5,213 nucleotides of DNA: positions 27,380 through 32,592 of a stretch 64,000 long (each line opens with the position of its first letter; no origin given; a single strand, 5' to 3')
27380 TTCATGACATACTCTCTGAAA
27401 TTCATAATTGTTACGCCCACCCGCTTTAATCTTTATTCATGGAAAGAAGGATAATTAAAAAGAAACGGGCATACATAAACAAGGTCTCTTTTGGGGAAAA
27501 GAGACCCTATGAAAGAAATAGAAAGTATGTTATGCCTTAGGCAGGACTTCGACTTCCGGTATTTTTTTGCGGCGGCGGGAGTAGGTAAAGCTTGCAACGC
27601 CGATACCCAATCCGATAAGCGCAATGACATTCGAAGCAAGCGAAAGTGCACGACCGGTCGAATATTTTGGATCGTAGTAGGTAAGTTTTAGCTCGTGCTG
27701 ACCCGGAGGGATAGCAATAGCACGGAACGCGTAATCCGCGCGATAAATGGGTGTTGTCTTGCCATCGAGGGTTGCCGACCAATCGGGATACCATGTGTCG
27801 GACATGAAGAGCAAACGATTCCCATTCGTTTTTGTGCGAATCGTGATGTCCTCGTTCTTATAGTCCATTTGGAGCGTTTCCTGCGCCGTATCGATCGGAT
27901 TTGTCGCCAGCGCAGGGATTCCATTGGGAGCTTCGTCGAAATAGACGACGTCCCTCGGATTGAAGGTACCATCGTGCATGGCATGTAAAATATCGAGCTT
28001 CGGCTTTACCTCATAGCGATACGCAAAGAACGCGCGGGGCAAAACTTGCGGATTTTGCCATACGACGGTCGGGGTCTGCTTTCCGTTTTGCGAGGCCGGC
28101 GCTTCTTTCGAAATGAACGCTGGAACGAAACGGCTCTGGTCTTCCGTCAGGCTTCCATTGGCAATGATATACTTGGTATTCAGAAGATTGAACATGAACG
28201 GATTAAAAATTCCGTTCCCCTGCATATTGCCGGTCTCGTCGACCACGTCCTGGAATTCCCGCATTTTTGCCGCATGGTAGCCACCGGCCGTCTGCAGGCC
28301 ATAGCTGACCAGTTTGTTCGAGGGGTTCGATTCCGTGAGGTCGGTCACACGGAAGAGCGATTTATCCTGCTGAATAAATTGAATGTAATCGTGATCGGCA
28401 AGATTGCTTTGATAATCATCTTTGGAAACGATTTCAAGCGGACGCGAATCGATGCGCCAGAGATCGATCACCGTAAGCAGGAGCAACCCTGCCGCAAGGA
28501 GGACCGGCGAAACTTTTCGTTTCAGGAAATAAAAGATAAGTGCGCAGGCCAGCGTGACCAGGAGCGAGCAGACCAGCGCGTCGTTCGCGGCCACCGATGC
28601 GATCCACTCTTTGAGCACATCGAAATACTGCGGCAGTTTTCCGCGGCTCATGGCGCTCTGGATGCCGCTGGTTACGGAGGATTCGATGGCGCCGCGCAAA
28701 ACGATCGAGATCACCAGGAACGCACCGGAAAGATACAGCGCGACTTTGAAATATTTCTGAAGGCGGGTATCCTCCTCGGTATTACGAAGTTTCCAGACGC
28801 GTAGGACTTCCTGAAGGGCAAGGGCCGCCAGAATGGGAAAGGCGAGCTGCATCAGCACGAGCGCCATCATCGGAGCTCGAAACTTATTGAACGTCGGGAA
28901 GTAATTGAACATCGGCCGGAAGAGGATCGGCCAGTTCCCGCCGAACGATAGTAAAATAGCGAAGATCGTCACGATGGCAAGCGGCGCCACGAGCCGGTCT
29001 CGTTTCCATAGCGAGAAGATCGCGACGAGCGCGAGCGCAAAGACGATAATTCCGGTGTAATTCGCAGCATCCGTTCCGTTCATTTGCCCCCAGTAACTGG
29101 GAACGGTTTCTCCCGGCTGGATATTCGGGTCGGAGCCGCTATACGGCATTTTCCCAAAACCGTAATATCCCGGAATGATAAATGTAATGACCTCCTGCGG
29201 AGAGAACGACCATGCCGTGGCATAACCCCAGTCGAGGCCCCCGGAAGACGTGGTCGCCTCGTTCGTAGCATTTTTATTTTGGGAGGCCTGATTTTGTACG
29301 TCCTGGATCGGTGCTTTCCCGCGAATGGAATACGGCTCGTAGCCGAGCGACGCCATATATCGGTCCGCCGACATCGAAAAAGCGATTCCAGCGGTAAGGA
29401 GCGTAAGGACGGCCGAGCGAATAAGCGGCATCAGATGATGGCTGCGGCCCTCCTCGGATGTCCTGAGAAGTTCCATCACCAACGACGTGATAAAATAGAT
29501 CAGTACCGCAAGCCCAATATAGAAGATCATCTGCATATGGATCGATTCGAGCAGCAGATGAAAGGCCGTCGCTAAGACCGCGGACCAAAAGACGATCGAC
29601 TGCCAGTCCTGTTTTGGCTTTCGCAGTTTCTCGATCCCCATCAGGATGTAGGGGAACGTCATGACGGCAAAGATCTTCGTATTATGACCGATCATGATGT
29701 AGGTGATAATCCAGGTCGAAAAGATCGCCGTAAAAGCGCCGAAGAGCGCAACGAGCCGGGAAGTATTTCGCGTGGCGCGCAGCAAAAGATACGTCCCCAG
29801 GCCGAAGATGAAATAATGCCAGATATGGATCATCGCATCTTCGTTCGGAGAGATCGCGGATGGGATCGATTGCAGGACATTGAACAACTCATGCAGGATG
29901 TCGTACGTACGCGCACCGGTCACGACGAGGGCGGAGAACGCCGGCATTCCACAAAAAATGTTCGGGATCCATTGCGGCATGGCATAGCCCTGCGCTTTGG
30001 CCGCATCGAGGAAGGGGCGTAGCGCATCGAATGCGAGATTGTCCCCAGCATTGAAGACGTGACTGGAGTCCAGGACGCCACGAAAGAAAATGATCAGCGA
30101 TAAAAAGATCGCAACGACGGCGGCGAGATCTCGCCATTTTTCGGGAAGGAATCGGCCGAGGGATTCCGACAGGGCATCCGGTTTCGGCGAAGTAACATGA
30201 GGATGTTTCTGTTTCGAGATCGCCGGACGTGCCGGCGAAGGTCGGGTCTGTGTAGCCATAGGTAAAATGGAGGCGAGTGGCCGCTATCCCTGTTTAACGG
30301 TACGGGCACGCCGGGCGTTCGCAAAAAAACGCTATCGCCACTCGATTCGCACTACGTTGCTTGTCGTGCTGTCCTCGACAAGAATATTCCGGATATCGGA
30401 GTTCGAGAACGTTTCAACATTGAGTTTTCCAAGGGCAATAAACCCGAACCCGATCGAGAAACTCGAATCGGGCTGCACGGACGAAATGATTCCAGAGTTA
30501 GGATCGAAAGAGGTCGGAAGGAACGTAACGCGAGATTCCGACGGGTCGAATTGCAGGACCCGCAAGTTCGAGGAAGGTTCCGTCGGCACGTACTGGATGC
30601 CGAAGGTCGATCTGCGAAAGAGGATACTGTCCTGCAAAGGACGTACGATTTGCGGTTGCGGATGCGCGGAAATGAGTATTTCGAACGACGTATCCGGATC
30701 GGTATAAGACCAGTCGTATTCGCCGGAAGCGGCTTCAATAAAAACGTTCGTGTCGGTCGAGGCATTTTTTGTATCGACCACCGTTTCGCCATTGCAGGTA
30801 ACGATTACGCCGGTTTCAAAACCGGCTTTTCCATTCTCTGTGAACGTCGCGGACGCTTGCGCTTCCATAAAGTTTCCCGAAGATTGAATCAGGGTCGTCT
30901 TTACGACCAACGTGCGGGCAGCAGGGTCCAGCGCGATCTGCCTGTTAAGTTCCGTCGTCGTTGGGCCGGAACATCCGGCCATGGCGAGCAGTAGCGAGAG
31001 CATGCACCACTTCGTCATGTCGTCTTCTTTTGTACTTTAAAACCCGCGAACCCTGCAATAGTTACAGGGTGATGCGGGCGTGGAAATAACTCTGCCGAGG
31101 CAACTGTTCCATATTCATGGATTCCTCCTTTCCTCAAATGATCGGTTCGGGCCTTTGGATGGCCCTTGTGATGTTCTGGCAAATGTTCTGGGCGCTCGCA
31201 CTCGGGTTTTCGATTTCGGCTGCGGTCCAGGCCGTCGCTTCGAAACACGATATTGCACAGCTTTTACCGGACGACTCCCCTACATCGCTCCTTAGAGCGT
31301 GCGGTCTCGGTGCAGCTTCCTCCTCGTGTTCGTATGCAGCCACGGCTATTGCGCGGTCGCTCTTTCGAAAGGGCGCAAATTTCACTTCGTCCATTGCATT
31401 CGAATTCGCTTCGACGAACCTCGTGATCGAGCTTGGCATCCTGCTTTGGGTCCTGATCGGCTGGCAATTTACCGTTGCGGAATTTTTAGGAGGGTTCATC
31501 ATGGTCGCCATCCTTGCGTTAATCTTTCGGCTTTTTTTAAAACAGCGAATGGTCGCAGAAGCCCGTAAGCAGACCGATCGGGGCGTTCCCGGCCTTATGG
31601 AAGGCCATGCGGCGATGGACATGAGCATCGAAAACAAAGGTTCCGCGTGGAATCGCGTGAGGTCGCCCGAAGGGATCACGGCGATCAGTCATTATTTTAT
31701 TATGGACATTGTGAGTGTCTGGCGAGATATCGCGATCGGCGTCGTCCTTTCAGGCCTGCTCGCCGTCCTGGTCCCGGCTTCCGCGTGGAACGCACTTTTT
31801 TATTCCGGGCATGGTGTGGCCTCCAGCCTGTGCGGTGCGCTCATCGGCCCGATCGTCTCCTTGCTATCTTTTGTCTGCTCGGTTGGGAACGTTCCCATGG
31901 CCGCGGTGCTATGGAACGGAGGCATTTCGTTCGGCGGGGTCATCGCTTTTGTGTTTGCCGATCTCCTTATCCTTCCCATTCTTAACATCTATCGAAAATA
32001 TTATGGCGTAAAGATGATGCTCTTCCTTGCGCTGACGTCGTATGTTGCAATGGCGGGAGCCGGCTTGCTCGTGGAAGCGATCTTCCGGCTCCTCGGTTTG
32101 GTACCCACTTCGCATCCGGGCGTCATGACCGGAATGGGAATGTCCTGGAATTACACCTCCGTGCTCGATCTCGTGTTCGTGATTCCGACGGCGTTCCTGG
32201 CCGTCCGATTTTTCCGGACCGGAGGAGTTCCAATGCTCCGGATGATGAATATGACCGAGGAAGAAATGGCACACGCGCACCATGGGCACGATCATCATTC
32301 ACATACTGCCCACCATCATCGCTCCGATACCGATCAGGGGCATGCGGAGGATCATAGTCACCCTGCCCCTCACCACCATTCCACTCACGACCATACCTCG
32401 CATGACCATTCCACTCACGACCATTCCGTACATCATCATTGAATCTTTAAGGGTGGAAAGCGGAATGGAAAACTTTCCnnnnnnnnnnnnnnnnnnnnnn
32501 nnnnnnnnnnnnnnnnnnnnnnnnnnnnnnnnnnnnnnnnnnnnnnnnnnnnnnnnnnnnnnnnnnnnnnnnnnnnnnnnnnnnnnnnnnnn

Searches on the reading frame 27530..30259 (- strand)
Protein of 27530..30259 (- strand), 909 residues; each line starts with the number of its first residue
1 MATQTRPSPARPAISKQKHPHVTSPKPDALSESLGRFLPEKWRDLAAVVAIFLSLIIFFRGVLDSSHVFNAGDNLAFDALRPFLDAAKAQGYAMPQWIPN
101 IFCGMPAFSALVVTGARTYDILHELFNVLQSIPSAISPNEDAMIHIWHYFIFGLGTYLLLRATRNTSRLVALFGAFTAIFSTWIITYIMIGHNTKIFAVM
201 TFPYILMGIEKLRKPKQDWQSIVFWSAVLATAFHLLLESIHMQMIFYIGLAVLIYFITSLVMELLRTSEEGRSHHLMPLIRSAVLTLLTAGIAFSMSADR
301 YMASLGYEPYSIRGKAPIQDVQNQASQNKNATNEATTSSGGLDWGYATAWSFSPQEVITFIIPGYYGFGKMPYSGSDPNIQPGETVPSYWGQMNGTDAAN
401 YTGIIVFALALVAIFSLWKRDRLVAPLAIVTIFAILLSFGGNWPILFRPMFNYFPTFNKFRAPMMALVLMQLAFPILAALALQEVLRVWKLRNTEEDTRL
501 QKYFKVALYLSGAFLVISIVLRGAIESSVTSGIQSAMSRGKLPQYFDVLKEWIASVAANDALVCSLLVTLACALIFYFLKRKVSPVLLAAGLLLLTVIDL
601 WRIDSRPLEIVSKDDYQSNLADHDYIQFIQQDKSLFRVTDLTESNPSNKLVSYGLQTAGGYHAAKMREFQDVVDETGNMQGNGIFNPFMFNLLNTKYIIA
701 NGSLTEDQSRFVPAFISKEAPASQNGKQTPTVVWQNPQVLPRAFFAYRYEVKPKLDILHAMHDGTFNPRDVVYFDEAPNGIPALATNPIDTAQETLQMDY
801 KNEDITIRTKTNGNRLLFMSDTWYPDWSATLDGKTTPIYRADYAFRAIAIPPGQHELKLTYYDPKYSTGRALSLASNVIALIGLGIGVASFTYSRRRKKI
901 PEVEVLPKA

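Call 28: search_protein_families(library=pfam, proteins=[window:27530-30259:-], max_evalue=0.001)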
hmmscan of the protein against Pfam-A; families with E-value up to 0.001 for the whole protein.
window:27530-30259:- (909 aa): 1 family
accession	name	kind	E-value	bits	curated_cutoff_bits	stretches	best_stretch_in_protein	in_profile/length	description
PF09586.16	YfhO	-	9.2e-12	44.6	28.5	1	794-873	755-835/835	Bacterial membrane protein YfhO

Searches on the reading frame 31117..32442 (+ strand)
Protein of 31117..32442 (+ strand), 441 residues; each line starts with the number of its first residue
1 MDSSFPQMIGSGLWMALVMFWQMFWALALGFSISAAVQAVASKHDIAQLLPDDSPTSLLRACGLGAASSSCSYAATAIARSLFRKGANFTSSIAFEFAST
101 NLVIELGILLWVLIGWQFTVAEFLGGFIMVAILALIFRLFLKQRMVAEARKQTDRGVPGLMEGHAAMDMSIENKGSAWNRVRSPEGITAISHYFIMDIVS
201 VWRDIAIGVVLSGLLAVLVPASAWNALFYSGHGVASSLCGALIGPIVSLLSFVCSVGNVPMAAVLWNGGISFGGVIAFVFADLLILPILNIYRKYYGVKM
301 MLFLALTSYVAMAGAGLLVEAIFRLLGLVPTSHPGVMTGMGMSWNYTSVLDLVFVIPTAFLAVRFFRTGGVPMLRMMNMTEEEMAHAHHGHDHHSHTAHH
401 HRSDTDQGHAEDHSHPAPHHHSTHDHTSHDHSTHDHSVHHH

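Call 28: search_protein_families(library=pfam, proteins=[window:31117-32442:+], max_evalue=0.001)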
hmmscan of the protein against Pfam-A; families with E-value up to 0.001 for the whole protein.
window:31117-32442:+ (441 aa): 1 family
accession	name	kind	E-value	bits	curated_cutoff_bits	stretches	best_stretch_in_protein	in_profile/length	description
PF03773.19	ArsP_1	-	4.1e-62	210.4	32.3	1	17-320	10-293/294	Predicted permease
